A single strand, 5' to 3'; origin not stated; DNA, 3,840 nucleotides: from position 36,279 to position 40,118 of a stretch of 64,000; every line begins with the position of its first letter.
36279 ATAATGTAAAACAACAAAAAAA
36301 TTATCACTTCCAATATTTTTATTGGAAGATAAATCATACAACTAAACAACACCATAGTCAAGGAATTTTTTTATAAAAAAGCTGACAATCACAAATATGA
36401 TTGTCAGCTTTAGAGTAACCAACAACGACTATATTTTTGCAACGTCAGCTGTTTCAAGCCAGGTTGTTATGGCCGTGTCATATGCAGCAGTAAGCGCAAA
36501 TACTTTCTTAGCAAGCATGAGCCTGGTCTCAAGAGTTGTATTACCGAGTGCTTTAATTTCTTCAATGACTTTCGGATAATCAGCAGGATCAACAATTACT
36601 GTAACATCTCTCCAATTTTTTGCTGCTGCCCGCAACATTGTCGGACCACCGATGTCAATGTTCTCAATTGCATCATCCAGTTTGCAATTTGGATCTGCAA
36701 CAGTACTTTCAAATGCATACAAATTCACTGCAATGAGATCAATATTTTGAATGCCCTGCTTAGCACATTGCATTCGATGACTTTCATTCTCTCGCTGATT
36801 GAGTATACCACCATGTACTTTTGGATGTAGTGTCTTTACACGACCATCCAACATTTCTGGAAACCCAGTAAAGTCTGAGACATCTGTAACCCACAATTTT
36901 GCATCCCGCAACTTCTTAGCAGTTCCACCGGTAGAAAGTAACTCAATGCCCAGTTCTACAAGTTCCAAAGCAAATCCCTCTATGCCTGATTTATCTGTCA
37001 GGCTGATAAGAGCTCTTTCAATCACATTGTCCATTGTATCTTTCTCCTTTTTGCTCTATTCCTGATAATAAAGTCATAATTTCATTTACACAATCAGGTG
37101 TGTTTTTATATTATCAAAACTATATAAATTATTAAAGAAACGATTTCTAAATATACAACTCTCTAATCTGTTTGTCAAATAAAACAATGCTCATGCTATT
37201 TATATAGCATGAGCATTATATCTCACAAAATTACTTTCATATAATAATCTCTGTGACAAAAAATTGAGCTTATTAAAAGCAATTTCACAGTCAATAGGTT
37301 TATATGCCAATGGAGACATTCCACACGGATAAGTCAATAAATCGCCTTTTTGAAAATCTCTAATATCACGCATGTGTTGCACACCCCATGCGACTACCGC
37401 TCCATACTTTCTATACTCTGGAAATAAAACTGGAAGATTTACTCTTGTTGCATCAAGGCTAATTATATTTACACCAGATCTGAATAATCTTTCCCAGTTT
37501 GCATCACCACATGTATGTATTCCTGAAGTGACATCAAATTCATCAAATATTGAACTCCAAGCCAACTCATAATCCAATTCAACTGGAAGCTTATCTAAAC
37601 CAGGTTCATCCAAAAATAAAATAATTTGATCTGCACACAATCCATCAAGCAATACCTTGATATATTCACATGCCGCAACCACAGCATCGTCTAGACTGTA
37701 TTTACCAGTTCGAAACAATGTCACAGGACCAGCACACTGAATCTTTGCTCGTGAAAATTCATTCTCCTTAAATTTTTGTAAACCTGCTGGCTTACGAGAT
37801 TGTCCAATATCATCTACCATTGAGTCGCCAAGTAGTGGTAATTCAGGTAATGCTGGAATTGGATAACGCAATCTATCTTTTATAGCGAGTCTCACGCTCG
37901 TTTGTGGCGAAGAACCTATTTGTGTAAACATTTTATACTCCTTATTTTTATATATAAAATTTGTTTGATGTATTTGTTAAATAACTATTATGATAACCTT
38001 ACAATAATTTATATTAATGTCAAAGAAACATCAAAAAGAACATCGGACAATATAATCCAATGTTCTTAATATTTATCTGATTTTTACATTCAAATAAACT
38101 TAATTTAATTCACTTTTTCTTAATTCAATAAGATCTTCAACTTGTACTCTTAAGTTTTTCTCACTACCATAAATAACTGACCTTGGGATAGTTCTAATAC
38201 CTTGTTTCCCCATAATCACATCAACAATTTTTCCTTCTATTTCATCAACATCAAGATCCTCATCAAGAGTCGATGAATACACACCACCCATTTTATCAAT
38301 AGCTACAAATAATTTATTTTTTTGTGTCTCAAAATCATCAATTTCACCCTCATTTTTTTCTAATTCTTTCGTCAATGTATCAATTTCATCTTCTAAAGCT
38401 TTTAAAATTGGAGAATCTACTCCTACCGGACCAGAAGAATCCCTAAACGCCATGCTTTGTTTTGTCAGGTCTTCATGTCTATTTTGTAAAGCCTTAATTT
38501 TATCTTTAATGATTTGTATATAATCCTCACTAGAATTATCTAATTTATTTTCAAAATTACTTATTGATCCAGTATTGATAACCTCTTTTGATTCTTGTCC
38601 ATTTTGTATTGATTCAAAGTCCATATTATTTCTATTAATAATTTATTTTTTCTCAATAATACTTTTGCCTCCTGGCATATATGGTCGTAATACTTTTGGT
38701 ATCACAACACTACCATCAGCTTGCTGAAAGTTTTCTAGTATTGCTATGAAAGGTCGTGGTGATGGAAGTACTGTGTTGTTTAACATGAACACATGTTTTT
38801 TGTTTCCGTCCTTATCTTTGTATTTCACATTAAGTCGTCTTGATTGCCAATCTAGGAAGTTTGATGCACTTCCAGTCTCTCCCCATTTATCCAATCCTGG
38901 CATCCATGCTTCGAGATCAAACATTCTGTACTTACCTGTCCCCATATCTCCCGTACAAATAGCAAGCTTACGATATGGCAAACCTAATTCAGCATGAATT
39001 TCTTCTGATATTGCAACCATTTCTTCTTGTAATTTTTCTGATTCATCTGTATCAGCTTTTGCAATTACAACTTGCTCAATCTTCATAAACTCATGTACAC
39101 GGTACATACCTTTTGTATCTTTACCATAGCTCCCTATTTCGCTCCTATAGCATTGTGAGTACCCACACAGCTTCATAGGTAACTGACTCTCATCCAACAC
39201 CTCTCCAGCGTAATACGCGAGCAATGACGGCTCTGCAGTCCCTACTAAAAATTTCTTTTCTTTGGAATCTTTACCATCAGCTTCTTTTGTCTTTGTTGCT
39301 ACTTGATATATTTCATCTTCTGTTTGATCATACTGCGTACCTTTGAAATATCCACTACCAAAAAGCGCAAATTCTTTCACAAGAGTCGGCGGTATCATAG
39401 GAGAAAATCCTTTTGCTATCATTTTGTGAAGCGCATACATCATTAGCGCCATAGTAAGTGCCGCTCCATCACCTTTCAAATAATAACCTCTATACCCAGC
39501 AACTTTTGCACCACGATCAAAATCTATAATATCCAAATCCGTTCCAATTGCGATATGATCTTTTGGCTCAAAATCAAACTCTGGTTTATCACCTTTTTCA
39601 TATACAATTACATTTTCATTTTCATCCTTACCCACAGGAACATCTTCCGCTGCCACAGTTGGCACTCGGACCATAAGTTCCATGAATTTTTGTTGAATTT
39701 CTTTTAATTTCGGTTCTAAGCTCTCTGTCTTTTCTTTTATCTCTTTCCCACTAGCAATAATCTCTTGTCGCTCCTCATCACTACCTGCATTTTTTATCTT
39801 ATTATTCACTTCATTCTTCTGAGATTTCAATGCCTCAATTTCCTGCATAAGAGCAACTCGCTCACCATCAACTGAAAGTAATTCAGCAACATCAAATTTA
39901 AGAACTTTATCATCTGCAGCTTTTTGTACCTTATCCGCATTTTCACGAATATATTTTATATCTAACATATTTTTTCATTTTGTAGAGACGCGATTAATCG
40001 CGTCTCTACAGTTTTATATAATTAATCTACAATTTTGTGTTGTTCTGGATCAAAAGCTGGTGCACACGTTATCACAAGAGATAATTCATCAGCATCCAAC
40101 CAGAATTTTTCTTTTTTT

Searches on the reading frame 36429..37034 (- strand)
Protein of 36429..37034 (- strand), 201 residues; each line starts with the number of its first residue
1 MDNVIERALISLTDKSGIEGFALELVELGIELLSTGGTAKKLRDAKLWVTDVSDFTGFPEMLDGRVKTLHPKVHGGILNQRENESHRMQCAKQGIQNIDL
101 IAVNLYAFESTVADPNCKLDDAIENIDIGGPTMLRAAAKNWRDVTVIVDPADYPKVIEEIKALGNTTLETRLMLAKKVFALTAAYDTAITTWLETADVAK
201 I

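Call 68: search_protein_families(library=pfam, proteins=[window:36429-37034:-], max_evalue=0.001)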
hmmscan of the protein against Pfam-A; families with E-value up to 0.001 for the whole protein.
window:36429-37034:- (201 aa): 2 families
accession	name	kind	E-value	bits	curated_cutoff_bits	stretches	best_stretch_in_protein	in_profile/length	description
PF02142.27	MGS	-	8.5e-21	74.3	24.1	1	18-132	2-94/94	MGS-like domain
PF01808.24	AICARFT_IMPCHas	-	2.7e-18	66.9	25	1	137-195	1-59/311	AICARFT/IMPCHase bienzyme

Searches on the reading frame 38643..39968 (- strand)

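Call 88: search_protein_families(library=pfam, proteins=[window:38643-39968:-], max_evalue=0.0001)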
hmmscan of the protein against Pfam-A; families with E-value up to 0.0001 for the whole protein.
window:38643-39968:- (441 aa): 2 families
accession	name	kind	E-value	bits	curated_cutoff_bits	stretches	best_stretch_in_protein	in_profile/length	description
PF00587.30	tRNA-synt_2b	-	1.6e-29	103.7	29.3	1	233-413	5-178/179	tRNA synthetase class II core domain (G, H, P, S and T)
PF02403.27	Seryl_tRNA_N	-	2.7e-21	76.3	28.2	1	1-103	1-105/108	Seryl-tRNA synthetase N-terminal domain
